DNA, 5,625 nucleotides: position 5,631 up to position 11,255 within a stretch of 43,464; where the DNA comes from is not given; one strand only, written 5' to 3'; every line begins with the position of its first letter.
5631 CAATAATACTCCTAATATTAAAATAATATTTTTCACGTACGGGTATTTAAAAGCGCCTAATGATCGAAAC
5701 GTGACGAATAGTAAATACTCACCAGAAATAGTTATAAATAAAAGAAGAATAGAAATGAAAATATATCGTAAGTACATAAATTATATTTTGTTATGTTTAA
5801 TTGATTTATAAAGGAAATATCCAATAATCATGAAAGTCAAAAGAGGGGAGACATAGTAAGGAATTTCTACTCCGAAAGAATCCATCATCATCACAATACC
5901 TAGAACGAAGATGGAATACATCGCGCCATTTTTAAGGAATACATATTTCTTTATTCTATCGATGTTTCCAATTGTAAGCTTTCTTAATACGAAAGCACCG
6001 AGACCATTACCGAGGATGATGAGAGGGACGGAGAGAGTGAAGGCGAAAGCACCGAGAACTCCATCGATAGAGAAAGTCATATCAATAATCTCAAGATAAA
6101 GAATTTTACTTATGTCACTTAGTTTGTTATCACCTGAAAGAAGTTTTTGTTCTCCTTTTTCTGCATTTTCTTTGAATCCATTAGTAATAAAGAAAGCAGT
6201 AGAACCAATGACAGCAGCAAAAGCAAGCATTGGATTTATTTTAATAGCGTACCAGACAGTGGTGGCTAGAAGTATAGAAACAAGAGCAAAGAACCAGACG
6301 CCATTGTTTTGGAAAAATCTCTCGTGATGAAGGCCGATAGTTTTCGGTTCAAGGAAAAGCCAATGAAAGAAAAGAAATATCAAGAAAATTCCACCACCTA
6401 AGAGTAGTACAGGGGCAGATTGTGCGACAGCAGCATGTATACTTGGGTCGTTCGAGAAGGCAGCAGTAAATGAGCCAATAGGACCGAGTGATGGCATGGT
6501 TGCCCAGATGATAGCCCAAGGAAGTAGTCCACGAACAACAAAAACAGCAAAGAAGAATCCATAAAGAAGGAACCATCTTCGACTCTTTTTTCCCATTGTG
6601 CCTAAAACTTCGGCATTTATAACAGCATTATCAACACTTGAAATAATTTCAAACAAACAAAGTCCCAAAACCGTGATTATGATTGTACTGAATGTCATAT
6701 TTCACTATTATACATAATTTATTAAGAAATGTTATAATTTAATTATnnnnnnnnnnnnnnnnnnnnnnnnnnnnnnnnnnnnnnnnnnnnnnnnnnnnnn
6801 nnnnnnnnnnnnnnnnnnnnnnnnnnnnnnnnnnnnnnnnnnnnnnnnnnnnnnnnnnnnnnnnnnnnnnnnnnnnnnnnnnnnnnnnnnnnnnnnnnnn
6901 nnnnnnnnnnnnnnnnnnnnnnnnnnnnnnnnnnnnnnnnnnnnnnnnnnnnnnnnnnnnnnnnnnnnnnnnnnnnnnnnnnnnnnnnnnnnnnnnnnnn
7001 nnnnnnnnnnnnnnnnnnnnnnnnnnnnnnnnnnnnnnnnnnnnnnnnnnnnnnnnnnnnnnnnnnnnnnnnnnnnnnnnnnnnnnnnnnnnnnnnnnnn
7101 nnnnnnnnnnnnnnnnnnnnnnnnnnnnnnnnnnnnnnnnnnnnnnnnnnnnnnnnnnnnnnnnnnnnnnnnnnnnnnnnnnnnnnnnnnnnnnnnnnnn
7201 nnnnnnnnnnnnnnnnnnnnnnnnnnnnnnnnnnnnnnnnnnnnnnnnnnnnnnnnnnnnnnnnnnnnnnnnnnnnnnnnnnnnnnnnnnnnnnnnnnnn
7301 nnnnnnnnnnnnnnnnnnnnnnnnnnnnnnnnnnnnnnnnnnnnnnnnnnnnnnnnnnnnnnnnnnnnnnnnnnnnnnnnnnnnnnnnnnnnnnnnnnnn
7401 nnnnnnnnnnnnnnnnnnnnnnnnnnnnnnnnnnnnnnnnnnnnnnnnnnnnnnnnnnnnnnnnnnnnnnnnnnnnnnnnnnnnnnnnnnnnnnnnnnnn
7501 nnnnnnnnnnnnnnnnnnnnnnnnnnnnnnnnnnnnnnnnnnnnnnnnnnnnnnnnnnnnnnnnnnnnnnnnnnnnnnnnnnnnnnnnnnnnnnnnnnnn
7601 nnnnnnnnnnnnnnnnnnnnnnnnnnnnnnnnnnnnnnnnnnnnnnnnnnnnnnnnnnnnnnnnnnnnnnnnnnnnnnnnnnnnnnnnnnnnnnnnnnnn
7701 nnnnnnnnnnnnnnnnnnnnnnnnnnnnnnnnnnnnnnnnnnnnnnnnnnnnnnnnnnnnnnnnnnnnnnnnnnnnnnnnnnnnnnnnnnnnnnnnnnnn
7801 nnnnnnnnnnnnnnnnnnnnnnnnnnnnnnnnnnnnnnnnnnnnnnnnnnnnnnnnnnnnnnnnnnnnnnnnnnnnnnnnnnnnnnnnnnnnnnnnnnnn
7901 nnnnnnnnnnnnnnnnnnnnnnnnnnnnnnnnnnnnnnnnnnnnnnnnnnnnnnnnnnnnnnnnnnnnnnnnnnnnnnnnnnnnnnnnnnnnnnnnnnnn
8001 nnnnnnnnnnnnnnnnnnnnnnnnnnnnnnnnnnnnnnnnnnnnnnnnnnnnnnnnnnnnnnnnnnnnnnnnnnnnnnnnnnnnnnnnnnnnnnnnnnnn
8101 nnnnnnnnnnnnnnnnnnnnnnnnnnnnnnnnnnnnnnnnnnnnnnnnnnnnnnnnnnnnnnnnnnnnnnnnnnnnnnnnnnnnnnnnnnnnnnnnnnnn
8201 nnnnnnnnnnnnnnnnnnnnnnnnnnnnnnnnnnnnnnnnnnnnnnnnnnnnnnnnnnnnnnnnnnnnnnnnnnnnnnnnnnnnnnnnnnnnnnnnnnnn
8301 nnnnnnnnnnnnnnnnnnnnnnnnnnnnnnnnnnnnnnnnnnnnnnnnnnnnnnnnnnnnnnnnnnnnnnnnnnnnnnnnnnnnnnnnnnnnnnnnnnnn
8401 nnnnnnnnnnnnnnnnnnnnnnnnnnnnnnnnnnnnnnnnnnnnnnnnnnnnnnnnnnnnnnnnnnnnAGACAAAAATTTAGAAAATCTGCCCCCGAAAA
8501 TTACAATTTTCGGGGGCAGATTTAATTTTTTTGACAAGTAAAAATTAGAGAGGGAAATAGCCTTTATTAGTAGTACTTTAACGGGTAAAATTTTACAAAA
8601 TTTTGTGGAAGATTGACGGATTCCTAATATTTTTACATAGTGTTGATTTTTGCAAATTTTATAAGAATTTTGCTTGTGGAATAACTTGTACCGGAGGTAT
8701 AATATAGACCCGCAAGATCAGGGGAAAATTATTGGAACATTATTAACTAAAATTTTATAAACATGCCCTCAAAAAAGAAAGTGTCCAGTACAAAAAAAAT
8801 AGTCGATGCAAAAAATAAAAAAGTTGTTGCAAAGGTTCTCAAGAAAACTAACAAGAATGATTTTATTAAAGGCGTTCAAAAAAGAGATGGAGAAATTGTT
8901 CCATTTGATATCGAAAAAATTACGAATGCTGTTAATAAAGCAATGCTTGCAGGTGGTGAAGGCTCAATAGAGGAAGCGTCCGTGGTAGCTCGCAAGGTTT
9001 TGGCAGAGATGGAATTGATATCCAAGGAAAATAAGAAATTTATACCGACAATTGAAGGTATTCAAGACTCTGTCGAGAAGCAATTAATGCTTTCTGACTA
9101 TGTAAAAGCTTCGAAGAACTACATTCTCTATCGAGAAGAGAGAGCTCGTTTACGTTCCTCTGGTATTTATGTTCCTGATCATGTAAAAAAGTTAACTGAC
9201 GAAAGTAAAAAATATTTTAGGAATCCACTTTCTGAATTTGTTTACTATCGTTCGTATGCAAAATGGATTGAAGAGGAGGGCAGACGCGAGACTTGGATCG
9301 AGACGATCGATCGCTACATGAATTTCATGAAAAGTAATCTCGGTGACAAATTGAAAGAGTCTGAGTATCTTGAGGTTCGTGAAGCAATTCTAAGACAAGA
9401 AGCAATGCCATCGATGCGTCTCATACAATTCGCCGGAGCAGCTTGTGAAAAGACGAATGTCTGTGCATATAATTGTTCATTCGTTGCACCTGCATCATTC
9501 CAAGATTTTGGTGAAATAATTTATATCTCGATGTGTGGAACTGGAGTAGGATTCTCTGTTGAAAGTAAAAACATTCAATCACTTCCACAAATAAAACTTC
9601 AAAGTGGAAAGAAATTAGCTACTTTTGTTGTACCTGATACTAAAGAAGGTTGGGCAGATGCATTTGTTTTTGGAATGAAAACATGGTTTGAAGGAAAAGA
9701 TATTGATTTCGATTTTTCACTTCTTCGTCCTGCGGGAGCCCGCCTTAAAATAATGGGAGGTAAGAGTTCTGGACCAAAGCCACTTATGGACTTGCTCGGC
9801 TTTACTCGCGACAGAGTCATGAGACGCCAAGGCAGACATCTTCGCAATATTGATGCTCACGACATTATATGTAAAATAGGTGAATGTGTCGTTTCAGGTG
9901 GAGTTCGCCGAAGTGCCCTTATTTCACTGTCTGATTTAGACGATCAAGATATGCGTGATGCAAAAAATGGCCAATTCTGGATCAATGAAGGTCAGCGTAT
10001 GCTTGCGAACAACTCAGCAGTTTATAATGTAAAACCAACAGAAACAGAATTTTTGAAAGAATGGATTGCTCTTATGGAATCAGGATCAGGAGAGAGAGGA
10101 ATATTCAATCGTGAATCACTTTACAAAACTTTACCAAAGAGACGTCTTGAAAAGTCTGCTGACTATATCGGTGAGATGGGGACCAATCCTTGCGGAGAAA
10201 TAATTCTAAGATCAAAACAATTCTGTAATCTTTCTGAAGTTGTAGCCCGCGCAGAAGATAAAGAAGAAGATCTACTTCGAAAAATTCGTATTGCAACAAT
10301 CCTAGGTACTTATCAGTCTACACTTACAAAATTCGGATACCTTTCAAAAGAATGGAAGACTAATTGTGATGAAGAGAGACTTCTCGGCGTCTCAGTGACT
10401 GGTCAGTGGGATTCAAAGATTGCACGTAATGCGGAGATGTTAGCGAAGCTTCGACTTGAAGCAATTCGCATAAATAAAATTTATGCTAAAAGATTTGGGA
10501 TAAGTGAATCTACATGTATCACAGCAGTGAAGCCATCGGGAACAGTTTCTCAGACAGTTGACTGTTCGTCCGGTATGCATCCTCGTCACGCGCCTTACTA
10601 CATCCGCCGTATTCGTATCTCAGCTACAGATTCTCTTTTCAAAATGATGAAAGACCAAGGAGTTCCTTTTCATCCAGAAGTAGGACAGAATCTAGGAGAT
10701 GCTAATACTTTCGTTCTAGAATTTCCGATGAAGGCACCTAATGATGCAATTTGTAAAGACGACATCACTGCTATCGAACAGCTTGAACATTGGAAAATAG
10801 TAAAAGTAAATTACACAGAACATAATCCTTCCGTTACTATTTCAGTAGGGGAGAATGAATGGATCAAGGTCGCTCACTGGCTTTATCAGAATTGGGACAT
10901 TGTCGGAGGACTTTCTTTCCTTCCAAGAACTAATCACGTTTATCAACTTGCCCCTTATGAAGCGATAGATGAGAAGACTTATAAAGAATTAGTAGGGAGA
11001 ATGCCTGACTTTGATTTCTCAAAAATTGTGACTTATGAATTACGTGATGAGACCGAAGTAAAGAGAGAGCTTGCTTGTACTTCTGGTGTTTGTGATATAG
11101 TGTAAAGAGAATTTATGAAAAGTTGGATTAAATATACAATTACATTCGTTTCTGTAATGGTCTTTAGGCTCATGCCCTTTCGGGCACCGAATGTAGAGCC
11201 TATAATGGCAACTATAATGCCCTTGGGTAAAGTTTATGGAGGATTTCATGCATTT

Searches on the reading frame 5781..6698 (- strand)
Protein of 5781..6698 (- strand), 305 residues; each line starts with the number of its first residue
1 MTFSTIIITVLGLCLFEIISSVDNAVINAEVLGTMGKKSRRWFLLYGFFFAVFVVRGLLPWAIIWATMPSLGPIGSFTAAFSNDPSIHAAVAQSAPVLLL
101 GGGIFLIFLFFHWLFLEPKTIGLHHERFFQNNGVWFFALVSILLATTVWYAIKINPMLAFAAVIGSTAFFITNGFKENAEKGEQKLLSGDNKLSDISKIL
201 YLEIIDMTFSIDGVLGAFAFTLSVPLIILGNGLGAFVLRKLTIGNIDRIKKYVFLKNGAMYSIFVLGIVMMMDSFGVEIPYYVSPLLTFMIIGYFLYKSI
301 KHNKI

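Call 73: search_protein_families(library=pfam, proteins=[window:5781-6698:-], max_evalue=0.001)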
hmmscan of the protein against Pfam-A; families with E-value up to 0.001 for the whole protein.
window:5781-6698:- (305 aa): 2 families
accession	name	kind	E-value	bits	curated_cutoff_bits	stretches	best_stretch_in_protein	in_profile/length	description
PF04332.21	DUF475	-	5.8e-41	141.7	27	1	22-304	1-291/293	Protein of unknown function (DUF475)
PF03741.22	TerC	-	9.2e-16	58.5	27.8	1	13-273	3-177/178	Integral membrane protein TerC family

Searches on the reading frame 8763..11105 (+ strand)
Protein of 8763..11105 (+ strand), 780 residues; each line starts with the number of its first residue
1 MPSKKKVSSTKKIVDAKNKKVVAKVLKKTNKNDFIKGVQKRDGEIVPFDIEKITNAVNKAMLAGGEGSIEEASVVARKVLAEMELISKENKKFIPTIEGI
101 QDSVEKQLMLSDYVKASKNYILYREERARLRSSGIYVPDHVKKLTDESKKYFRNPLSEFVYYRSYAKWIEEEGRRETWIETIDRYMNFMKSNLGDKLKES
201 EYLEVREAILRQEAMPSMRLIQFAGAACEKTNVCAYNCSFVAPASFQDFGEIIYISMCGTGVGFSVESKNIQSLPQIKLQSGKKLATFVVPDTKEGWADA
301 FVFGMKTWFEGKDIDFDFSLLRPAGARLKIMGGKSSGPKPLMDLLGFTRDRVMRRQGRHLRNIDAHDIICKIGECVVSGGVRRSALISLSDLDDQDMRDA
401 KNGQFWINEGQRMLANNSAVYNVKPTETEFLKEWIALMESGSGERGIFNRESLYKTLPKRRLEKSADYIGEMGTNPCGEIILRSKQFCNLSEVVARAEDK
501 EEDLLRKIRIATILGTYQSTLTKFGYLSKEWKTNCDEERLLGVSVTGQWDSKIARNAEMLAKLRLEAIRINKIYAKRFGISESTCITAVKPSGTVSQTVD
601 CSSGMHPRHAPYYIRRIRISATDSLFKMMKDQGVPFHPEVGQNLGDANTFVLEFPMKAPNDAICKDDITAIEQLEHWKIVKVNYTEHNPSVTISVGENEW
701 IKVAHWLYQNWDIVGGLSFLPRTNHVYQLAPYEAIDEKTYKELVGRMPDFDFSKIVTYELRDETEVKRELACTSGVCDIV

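Call 73: search_protein_families(library=pfam, proteins=[window:8763-11105:+], max_evalue=0.001)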
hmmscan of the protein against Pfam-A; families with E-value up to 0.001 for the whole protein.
window:8763-11105:+ (780 aa): 4 families
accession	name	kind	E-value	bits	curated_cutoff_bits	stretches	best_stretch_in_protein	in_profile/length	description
PF03477.21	ATP-cone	-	1.8e-20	73.7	25.8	1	37-128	2-87/88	ATP cone domain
PF17975.6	RNR_Alpha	-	5.8e-12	46.5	26.4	1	139-215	4-78/101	Ribonucleotide reductase alpha domain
PF21995.1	RNR-II_ins_dom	-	1.2e-07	32.4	27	1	283-345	32-100/107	B12-dependent ribonucleotide reductase, insertion domain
PF02867.20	Ribonuc_red_lgC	-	1e-06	28.1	23.9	0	577-618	375-415/523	Ribonucleotide reductase, barrel domain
